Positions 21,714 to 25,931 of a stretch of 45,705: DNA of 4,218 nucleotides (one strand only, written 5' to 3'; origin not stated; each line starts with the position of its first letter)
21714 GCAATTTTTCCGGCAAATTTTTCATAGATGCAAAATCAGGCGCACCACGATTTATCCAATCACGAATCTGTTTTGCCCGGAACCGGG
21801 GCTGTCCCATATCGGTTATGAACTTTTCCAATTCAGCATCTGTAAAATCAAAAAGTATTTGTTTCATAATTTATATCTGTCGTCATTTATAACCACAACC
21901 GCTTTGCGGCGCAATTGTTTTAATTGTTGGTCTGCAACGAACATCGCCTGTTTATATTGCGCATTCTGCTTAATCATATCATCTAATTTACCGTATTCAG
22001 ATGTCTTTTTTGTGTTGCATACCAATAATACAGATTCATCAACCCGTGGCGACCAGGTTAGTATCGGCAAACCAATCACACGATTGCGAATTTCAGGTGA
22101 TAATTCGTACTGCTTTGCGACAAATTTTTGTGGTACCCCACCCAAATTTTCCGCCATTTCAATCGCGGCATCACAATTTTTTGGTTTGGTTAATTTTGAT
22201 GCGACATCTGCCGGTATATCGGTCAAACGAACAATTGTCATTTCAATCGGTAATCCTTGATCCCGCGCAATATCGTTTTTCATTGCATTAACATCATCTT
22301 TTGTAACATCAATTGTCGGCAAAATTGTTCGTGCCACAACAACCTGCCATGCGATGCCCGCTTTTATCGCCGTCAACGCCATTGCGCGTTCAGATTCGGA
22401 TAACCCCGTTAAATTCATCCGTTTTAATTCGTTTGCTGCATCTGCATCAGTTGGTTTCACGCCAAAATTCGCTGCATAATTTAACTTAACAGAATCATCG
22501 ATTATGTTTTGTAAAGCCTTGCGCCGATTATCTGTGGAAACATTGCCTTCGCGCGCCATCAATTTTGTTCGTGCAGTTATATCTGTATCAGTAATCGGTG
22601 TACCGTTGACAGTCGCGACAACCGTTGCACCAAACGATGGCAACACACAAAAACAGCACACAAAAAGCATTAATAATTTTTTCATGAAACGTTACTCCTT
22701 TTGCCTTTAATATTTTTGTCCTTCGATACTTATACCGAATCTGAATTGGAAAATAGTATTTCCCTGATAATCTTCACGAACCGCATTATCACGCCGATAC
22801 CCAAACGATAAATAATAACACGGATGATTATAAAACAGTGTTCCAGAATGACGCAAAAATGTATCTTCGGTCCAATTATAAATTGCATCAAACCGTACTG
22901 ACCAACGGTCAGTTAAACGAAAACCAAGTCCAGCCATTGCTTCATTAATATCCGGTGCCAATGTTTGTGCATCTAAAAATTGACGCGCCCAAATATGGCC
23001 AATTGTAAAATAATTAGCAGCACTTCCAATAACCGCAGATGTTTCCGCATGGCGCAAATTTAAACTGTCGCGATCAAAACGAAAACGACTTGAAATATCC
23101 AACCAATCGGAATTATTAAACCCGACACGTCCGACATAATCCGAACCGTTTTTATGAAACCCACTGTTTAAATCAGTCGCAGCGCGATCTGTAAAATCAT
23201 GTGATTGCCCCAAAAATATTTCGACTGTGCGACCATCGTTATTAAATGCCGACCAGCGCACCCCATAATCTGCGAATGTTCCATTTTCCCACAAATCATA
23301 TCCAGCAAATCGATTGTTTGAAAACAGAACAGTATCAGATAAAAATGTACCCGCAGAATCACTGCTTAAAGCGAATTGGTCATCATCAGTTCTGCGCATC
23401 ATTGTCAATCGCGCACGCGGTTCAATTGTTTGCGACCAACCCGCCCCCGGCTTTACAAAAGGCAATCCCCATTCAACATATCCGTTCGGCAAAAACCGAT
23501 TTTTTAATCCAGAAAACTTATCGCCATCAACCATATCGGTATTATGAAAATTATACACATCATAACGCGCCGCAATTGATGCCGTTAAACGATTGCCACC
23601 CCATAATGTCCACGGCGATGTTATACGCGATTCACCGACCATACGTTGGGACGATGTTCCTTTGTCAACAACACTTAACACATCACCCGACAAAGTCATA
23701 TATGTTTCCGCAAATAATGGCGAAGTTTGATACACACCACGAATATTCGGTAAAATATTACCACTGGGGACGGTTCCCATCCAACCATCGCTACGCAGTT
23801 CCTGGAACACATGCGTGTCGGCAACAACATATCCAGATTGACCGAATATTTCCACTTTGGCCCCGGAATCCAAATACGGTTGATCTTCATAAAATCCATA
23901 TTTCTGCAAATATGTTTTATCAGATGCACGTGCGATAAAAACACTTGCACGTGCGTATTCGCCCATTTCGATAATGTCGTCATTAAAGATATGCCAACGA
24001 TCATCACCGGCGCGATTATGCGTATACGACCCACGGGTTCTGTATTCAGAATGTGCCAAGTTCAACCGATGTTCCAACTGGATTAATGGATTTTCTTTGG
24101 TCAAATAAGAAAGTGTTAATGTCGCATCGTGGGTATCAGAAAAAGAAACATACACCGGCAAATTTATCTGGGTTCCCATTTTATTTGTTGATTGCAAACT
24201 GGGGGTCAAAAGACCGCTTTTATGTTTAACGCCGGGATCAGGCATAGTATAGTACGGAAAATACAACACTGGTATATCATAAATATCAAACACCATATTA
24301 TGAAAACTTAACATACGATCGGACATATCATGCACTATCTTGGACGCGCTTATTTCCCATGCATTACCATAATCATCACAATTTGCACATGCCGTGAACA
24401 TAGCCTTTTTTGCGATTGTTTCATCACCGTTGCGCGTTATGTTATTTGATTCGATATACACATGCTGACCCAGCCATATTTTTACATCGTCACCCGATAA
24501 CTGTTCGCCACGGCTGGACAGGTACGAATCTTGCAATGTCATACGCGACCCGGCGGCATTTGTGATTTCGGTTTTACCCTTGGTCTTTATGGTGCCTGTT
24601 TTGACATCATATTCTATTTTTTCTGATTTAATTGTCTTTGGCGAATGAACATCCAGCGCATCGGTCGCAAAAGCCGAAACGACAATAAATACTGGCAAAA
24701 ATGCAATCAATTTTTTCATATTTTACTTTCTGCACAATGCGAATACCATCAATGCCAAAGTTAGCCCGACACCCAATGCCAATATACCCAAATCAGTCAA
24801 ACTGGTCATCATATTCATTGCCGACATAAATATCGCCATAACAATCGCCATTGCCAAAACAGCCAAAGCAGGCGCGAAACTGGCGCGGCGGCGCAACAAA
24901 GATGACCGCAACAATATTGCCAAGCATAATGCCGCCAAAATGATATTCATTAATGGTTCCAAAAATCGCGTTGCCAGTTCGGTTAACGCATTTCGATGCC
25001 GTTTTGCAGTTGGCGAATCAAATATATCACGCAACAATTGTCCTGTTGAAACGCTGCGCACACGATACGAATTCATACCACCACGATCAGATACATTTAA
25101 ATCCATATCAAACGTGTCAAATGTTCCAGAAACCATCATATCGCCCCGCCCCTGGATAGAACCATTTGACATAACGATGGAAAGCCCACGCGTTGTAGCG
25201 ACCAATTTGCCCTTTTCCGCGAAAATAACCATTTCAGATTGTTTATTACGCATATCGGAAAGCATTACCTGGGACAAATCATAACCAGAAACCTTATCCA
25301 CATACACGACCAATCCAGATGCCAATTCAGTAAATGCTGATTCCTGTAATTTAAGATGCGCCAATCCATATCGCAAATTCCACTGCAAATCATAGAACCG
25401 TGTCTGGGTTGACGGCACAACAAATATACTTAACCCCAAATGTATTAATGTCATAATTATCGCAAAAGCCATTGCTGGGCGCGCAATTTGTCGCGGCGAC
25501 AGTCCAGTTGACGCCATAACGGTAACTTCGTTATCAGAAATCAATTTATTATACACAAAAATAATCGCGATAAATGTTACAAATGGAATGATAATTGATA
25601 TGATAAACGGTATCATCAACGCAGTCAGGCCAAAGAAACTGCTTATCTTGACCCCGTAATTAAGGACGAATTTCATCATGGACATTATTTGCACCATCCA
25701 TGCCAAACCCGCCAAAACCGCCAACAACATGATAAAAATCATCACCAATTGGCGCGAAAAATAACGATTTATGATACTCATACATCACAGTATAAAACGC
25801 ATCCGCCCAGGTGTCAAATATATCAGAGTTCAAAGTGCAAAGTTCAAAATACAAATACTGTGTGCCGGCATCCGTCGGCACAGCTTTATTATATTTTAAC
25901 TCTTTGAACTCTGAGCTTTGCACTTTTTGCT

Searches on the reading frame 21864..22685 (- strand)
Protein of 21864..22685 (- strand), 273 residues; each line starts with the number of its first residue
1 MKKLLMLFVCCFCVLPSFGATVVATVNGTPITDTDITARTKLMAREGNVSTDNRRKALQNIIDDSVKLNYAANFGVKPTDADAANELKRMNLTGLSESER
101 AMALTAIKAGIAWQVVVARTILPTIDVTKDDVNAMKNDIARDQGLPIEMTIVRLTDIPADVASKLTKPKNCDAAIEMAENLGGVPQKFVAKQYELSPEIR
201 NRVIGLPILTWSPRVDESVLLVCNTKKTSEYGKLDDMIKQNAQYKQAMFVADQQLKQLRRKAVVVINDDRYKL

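Call 17: search_protein_families(library=pfam, proteins=[window:21864-22685:-], max_evalue=0.01)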
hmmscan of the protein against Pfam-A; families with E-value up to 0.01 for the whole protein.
window:21864-22685:- (273 aa): 2 families
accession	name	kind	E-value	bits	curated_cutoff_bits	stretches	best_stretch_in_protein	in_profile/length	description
PF13624.11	SurA_N_3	-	0.00012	22.4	27.2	1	17-90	35-120/162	SurA-like N-terminal domain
PF13623.11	SurA_N_2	-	0.0016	18.8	28.5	0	19-89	39-121/145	SurA-like N-terminal domain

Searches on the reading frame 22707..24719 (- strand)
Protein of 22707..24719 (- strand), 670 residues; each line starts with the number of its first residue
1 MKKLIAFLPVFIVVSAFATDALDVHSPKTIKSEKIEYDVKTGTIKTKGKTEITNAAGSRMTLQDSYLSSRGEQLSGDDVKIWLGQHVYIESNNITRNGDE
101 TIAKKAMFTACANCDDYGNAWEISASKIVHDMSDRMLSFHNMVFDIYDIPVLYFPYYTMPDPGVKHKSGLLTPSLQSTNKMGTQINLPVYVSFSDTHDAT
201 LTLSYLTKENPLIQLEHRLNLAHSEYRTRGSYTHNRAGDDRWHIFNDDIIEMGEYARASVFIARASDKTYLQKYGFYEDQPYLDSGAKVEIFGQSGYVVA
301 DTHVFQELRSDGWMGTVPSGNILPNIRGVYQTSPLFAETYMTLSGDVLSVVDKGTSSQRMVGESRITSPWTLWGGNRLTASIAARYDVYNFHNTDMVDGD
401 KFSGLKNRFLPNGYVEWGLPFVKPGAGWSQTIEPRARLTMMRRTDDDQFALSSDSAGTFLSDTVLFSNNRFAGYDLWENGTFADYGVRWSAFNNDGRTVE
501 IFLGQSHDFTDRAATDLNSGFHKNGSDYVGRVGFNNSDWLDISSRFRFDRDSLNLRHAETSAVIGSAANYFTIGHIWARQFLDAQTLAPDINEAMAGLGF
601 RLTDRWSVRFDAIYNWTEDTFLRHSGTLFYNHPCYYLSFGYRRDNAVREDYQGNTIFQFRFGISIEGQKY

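Call 17: search_protein_families(library=pfam, proteins=[window:22707-24719:-], max_evalue=0.01)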
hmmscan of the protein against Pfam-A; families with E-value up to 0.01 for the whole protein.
window:22707-24719:- (670 aa): 2 families
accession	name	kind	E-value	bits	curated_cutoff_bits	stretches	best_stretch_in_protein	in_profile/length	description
PF04453.20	LptD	-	3e-42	145.7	22.4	1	234-587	10-364/384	LPS transport system D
PF19838.5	LptD_2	-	1.2e-05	24.7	22.5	1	142-232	6-92/464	LptD protein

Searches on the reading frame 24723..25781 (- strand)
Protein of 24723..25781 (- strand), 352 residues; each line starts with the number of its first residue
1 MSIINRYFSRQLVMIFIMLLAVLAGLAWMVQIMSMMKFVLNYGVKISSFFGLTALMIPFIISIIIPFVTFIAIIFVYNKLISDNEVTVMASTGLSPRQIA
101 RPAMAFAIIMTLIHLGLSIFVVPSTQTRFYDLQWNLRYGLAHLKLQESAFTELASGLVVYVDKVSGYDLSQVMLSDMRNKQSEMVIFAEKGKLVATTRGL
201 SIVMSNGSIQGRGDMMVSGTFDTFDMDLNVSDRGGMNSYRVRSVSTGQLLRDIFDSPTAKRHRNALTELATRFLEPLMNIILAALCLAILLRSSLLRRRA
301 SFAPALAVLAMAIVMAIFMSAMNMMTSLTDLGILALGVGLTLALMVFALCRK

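Call 17: search_protein_families(library=pfam, proteins=[window:24723-25781:-], max_evalue=0.01)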
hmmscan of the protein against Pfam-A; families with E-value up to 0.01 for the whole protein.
window:24723-25781:- (352 aa): 1 family
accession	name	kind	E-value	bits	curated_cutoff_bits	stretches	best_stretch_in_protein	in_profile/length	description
PF03739.19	LptF_LptG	-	7.9e-52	176.9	27.9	1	6-349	1-345/353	Lipopolysaccharide export system permease LptF/LptG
